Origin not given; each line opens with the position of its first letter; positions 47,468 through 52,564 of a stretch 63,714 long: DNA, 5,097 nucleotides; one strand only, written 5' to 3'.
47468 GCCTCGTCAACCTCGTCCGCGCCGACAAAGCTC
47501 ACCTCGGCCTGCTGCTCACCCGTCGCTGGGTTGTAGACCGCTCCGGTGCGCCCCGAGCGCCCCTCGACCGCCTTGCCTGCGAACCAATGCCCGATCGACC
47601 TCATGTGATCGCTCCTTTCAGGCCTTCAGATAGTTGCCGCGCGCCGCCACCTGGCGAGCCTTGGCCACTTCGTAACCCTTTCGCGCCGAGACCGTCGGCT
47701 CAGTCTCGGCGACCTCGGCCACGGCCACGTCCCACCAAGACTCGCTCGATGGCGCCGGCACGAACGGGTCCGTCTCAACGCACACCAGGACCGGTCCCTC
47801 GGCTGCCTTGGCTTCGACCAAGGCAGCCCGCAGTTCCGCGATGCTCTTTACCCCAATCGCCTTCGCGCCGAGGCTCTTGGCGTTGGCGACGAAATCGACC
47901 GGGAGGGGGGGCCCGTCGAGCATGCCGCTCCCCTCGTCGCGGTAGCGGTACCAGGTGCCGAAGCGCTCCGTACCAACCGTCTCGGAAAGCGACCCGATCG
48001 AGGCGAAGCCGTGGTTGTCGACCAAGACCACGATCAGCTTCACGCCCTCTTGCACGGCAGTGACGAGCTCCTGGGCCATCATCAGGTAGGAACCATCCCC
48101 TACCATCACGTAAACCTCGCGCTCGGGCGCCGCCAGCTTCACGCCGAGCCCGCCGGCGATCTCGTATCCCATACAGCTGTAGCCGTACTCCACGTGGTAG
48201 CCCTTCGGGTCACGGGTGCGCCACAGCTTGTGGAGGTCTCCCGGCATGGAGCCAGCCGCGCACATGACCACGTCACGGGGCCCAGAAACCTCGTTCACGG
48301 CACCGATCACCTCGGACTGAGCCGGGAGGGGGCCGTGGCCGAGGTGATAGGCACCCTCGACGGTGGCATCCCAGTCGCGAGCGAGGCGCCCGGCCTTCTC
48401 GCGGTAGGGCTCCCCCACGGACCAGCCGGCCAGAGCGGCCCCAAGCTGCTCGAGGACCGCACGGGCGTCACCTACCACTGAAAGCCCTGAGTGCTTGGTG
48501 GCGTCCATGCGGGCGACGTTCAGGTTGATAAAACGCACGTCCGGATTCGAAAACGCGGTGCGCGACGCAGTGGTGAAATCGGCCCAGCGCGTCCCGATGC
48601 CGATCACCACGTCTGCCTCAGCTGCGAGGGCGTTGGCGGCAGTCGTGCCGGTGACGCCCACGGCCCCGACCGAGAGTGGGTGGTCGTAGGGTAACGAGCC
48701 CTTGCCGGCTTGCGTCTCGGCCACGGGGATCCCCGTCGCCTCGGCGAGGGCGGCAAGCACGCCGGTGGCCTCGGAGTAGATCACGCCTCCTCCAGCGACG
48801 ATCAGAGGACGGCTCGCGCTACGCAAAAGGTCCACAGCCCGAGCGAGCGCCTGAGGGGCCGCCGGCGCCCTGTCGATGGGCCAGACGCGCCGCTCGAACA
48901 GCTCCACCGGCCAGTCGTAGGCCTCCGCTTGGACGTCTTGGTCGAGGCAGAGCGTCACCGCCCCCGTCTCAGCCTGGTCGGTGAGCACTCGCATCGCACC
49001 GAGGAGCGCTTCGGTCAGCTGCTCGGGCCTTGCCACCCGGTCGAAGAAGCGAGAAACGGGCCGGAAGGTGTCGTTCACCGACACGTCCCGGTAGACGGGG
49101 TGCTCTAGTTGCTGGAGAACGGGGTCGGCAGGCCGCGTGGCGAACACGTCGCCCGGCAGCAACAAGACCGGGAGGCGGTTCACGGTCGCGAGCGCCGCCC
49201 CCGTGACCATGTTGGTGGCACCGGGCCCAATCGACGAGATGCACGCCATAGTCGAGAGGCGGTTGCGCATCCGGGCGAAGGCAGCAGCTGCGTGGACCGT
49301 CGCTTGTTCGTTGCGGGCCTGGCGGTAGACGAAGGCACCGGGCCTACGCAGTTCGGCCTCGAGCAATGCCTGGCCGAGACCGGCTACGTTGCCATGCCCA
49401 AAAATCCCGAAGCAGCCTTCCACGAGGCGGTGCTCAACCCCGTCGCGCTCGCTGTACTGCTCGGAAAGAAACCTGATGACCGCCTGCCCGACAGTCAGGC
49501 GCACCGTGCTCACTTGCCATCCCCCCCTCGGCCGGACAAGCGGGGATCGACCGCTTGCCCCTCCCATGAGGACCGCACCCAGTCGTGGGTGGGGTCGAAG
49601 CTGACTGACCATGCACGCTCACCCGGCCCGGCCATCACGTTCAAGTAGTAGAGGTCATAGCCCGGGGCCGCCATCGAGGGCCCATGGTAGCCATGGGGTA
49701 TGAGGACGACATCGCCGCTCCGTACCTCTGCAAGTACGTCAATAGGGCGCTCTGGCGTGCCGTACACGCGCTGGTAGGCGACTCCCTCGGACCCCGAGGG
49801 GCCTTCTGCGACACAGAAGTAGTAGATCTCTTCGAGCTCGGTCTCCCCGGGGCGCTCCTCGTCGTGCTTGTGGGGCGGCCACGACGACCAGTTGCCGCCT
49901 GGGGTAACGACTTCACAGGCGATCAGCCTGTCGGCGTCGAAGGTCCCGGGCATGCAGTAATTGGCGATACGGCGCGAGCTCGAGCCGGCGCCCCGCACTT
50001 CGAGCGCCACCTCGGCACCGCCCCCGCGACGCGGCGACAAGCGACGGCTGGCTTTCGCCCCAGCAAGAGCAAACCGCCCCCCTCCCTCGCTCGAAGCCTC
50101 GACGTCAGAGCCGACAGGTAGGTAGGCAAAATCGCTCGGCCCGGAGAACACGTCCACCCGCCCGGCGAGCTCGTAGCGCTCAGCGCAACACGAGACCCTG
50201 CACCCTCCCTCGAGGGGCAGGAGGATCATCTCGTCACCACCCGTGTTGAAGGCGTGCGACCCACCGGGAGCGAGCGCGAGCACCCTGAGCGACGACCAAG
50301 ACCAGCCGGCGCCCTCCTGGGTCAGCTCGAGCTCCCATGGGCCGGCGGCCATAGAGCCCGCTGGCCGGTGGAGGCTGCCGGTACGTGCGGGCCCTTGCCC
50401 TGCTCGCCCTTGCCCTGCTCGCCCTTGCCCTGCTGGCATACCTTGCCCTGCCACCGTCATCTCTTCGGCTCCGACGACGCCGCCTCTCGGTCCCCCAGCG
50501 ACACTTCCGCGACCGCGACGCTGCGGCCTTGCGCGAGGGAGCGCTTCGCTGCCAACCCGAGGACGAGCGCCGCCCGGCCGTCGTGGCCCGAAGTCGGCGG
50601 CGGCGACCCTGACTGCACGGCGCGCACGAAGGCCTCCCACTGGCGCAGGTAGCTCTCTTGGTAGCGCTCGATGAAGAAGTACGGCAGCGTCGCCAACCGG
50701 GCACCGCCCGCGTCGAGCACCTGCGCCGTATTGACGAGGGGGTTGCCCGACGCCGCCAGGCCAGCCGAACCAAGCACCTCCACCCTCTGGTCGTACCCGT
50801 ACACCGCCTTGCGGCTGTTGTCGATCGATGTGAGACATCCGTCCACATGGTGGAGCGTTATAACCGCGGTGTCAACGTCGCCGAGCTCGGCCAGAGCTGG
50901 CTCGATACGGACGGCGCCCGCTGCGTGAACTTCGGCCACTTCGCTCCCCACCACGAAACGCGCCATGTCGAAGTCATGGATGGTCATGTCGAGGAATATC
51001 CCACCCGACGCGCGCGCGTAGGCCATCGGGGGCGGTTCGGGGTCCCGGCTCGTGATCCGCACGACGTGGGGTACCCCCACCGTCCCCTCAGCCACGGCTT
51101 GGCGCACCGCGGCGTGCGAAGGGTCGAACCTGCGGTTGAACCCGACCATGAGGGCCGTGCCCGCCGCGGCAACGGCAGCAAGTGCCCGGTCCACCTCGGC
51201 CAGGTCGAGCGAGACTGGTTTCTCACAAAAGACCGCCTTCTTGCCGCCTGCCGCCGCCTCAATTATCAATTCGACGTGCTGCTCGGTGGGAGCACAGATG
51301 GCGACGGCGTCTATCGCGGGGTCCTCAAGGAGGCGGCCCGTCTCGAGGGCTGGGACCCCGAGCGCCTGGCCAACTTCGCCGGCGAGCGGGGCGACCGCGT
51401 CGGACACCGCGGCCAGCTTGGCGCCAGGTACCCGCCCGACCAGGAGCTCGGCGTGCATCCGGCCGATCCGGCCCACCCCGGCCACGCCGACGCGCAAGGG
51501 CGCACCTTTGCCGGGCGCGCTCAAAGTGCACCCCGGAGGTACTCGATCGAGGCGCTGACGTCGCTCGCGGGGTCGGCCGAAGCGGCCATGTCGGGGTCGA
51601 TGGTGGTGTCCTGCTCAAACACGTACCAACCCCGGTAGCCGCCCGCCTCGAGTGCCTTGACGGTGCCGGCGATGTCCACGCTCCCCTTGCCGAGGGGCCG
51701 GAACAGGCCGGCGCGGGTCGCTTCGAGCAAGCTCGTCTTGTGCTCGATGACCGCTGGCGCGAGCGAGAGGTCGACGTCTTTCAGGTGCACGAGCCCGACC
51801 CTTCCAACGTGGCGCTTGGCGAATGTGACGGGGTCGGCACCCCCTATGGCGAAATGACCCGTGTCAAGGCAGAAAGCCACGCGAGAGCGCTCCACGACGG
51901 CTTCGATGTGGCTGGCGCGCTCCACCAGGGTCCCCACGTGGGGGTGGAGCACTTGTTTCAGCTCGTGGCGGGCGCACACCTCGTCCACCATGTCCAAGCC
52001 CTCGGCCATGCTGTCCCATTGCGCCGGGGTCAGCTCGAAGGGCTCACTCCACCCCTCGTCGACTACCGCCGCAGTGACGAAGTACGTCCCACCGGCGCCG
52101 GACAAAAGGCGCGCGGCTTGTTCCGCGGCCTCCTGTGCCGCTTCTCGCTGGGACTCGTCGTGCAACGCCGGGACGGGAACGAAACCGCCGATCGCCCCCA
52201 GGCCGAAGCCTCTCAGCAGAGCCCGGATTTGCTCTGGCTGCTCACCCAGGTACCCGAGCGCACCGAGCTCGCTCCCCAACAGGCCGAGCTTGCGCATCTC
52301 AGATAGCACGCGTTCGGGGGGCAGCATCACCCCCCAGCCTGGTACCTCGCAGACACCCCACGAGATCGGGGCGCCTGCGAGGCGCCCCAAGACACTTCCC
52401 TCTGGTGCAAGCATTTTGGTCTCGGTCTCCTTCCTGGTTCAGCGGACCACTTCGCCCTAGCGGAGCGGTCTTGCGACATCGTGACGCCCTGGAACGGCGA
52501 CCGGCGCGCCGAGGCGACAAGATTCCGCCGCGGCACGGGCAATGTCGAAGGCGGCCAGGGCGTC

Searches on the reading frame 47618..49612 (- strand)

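Call 19: search_protein_families(library=pfam, proteins=[window:47618-49612:-])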
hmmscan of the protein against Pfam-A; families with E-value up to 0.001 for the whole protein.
window:47618-49612:- (664 aa): 3 families
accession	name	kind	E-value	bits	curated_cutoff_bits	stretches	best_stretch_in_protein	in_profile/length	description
PF00205.28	TPP_enzyme_M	-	3.1e-39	134.3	30.4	1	257-390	2-137/137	Thiamine pyrophosphate enzyme, central domain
PF02775.26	TPP_enzyme_C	-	6.7e-35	120.6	21.9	1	453-610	2-149/151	Thiamine pyrophosphate enzyme, C-terminal TPP binding domain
PF02776.23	TPP_enzyme_N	-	2.7e-12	46.9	26.8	1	64-159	16-103/119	Thiamine pyrophosphate enzyme, N-terminal TPP binding domain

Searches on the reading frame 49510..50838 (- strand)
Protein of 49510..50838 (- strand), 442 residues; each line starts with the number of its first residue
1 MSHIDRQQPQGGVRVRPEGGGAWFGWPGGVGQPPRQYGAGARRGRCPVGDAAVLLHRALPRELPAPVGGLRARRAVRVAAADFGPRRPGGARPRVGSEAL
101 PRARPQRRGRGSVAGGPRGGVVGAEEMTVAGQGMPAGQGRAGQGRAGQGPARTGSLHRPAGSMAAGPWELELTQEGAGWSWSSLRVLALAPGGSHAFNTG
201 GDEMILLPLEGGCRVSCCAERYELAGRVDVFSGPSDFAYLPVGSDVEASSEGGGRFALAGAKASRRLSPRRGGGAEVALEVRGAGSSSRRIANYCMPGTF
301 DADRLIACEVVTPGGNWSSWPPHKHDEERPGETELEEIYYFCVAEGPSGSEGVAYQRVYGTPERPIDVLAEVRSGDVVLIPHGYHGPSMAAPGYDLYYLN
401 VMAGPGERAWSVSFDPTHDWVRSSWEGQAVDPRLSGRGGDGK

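Call 19: search_protein_families(library=pfam, proteins=[window:49510-50838:-])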
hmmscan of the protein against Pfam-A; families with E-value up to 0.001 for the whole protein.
window:49510-50838:- (442 aa): 1 family
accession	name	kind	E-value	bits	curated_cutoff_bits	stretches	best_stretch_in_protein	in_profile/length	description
PF04962.18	KduI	-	2.8e-81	273.1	23.9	1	164-421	9-262/262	KduI/IolB family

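Call 56: search_protein_families(library=ncbifam, proteins=[window:49510-50838:-], max_evalue=1e-10)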
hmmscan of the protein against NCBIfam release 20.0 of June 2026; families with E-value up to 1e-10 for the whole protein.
window:49510-50838:- (442 aa): 1 family
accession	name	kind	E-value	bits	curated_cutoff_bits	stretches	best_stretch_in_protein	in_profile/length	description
TIGR04378.1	myo_inos_iolB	equivalog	1.6e-83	280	205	1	171-422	2-247/247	5-deoxy-glucuronate isomerase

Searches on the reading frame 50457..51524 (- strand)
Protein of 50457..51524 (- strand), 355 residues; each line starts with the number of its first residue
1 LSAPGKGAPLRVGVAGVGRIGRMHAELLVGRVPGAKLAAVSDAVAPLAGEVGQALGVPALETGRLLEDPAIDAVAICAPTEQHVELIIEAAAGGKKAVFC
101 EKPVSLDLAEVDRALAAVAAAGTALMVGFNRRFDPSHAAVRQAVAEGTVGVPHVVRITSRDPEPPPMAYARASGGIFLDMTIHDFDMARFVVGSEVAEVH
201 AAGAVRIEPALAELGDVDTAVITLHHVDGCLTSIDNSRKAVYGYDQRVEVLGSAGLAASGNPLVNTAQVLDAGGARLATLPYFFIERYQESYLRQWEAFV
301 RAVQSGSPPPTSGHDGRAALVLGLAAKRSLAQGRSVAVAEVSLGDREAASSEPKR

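Call 19: search_protein_families(library=pfam, proteins=[window:50457-51524:-])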
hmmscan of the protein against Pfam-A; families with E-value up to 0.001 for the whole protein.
window:50457-51524:- (355 aa): 3 families
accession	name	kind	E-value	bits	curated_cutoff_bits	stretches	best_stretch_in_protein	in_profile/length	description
PF22725.1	GFO_IDH_MocA_C3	-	1.7e-25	89.9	27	1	138-256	2-122/124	GFO/IDH/MocA C-terminal domain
PF01408.29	GFO_IDH_MocA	-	2.1e-22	80.5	24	1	10-129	1-120/120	Oxidoreductase family, NAD-binding Rossmann fold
PF02894.22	GFO_IDH_MocA_C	-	8.8e-17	62.1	22.9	1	141-338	1-218/218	Oxidoreductase family, C-terminal alpha/beta domain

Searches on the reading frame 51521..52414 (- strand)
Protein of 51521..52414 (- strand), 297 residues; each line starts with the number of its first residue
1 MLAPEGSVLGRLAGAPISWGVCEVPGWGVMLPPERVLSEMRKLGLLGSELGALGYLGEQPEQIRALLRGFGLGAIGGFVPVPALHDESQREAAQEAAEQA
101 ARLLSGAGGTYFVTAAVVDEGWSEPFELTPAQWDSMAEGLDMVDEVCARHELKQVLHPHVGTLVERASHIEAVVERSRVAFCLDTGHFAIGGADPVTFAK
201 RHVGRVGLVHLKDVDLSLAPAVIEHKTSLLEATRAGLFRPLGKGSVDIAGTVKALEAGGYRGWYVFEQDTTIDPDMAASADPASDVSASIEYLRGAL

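Call 23: find_encoding_contigs(protein=window:51521-52414:-, flank=10000, max_places=10)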
Protein window:51521-52414:- (297 aa): 13 contigs read that carry it; 10 places shown.
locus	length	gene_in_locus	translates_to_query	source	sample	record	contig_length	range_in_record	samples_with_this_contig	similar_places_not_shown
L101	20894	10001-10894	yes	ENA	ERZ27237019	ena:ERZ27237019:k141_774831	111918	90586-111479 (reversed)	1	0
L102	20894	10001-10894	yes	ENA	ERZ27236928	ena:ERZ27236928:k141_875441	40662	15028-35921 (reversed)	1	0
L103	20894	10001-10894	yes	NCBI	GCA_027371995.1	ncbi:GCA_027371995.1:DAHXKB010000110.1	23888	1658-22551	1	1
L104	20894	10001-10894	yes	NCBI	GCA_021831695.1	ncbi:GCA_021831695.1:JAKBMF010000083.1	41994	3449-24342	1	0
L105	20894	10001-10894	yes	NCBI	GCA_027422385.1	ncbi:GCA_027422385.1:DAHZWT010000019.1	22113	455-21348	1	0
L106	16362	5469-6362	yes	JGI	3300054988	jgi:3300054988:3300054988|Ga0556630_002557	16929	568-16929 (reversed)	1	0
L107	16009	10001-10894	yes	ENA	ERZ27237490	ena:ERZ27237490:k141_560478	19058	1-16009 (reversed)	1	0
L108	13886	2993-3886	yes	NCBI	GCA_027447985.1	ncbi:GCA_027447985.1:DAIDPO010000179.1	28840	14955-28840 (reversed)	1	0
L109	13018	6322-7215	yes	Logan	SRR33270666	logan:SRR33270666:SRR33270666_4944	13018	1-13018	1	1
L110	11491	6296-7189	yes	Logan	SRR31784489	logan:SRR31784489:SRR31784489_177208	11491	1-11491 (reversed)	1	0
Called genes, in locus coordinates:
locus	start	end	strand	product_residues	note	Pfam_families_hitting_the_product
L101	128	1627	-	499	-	PF00528:BPD_transp_1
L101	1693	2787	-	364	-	PF01547:SBP_bac_1, PF13531:SBP_bac_11, PF13416:SBP_bac_8, PF13343:SBP_bac_6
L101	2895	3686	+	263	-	PF03009:GDPD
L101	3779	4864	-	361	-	PF00923:TAL_FSA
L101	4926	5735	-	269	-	PF09339:HTH_IclR, PF12802:MarR_2, PF01614:IclR_C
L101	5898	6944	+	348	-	PF13407:Peripla_BP_4, PF00532:Peripla_BP_1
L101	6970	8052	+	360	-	PF02653:BPD_transp_2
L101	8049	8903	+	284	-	PF00005:ABC_tran, PF13304:AAA_21 (faint)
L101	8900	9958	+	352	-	PF01408:GFO_IDH_MocA, PF03447:NAD_binding_3 (weak), PF22725:GFO_IDH_MocA_C3, PF02894:GFO_IDH_MocA_C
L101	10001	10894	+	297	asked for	PF01261:AP_endonuc_2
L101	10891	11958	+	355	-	PF01408:GFO_IDH_MocA, PF02894:GFO_IDH_MocA_C, PF22725:GFO_IDH_MocA_C3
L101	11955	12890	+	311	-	PF04962:KduI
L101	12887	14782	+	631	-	PF02776:TPP_enzyme_N, PF00205:TPP_enzyme_M, PF02775:TPP_enzyme_C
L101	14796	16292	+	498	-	PF00171:Aldedh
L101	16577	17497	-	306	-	-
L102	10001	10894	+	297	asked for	PF01261:AP_endonuc_2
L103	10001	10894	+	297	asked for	PF01261:AP_endonuc_2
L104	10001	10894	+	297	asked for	PF01261:AP_endonuc_2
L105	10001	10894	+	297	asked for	PF01261:AP_endonuc_2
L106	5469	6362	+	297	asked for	PF01261:AP_endonuc_2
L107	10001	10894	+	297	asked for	PF01261:AP_endonuc_2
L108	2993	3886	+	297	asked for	PF01261:AP_endonuc_2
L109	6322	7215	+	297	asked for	PF01261:AP_endonuc_2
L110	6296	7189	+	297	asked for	PF01261:AP_endonuc_2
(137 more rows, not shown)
